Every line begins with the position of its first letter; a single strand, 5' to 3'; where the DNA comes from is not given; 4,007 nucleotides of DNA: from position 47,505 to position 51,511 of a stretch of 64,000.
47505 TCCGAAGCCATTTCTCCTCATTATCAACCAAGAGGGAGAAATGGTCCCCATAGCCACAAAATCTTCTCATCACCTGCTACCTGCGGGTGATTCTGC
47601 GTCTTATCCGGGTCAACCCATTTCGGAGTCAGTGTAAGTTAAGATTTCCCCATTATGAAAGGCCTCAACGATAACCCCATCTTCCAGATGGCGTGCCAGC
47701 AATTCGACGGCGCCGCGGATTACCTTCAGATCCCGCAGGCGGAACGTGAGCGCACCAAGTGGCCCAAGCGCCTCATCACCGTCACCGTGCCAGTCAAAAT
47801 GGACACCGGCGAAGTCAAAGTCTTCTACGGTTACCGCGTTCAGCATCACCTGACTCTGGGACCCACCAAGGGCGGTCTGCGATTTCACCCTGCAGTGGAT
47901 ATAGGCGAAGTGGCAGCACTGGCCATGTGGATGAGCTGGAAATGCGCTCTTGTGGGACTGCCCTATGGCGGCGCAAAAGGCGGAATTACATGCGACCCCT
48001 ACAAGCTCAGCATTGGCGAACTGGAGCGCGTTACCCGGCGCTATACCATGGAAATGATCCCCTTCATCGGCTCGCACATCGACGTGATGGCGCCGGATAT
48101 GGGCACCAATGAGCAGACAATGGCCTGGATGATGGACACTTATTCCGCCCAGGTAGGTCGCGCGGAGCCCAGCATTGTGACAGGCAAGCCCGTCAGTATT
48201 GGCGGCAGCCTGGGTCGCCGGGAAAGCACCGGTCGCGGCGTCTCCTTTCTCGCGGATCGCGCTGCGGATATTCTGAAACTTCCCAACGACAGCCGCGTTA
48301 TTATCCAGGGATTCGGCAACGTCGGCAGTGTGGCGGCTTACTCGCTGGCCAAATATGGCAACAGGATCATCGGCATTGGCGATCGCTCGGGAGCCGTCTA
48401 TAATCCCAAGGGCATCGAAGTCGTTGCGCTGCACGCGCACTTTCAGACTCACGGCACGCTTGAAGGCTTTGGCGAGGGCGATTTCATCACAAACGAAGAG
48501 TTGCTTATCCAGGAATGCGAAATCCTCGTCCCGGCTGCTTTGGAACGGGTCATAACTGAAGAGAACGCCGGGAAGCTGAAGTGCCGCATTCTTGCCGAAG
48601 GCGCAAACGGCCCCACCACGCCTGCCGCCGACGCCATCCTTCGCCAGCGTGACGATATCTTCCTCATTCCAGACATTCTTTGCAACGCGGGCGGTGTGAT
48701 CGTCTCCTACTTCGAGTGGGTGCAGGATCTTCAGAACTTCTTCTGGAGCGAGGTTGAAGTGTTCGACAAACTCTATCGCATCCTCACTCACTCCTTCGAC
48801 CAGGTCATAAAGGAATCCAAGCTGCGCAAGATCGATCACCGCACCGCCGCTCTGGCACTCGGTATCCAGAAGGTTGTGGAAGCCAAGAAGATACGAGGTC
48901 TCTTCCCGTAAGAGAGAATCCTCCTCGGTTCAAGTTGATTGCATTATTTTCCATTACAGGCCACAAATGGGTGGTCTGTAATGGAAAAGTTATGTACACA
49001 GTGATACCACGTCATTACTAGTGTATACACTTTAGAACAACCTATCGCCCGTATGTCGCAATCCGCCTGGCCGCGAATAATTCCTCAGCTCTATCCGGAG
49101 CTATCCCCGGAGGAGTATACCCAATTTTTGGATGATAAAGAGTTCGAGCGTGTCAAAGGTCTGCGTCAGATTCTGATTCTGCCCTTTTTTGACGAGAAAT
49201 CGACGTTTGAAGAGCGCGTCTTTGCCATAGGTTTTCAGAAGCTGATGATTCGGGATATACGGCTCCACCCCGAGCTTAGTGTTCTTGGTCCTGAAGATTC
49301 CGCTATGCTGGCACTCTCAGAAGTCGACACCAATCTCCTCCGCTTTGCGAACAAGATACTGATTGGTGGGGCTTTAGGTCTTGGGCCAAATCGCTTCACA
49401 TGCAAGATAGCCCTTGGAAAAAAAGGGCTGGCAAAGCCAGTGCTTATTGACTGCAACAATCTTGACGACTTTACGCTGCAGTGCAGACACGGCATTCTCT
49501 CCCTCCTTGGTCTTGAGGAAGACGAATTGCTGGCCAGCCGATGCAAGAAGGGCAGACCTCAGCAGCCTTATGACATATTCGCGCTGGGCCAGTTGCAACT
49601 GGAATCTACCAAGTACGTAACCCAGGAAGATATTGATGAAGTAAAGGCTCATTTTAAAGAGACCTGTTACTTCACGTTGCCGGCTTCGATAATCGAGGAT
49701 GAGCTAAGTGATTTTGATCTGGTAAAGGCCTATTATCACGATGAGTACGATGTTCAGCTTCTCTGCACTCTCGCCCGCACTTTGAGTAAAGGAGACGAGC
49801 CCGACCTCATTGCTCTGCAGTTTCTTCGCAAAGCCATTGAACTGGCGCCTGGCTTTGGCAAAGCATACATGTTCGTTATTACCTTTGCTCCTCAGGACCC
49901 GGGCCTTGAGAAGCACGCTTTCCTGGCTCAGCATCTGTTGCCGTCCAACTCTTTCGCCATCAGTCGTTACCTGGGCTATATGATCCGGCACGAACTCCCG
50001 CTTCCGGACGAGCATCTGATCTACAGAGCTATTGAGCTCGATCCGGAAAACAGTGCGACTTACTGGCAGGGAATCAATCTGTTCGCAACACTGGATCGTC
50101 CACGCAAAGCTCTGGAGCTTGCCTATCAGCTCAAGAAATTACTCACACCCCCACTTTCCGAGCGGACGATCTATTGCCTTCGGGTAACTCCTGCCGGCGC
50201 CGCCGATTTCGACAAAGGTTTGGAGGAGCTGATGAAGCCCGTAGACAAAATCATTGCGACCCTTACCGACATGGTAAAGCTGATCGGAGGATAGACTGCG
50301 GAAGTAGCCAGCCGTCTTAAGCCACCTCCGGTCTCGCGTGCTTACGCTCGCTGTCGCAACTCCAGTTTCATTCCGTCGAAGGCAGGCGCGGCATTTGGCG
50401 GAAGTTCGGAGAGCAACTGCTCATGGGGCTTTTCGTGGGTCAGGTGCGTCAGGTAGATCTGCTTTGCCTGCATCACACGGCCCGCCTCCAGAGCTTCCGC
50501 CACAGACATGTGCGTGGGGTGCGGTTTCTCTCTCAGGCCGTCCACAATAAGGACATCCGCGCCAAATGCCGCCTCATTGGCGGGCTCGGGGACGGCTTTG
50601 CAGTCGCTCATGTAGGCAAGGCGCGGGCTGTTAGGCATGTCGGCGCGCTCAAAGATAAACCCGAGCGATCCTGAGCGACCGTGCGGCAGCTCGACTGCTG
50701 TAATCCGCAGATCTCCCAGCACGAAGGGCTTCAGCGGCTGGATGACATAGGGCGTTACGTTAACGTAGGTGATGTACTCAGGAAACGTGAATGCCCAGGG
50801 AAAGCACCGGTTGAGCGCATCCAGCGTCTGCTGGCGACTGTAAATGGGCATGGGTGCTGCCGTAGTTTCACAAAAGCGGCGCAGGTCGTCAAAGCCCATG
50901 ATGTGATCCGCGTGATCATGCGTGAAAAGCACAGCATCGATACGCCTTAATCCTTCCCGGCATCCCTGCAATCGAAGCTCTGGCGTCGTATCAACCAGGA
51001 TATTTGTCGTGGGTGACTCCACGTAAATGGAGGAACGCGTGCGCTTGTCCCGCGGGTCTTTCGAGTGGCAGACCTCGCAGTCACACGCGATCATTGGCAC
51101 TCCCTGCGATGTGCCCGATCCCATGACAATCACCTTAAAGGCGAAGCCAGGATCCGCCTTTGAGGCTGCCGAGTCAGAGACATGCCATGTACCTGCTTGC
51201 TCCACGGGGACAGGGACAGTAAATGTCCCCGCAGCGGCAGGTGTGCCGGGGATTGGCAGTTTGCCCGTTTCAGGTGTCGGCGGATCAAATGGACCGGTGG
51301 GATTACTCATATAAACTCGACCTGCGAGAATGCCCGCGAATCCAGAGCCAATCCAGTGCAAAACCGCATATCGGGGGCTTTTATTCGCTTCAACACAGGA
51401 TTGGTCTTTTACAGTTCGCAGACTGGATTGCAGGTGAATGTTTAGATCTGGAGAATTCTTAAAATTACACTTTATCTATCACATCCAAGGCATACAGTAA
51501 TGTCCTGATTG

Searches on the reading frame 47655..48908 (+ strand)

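Call 55: search_protein_families(library=pfam, proteins=[window:47655-48908:+], max_evalue=0.0001)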
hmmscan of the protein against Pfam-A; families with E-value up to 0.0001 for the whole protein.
window:47655-48908:+ (418 aa): 2 families
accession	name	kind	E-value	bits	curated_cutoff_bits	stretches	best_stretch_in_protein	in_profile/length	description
PF00208.27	ELFV_dehydrog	-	3.2e-68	230.5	23.4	1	183-415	1-241/241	Glutamate/Leucine/Phenylalanine/Valine dehydrogenase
PF02812.23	ELFV_dehydrog_N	-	5.8e-57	191.4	25.3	1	37-164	1-128/129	Glu/Leu/Phe/Val dehydrogenase, dimerisation domain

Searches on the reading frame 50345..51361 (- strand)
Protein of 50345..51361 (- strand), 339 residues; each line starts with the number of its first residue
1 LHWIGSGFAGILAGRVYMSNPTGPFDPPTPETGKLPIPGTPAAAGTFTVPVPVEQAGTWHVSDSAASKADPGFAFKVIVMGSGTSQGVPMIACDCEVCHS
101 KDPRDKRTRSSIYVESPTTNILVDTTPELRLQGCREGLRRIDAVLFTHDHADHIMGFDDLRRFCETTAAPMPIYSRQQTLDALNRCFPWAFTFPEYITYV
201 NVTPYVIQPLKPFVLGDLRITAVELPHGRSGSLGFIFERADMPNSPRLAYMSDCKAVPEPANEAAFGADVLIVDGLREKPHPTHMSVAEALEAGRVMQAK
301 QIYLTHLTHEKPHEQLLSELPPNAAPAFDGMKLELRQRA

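Call 55: search_protein_families(library=pfam, proteins=[window:50345-51361:-], max_evalue=0.0001)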
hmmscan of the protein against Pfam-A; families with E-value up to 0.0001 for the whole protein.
window:50345-51361:- (339 aa): 3 families
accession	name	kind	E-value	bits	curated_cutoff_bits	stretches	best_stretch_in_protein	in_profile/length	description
PF12706.13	Lactamase_B_2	-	2.3e-34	119.2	27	1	119-306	1-199/200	Beta-lactamase superfamily domain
PF00753.33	Lactamase_B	-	1.7e-10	41.6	22.7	1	108-184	5-87/196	Metallo-beta-lactamase superfamily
PF13483.12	Lactamase_B_3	-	2.6e-06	28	24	1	110-304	8-158/160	Beta-lactamase superfamily domain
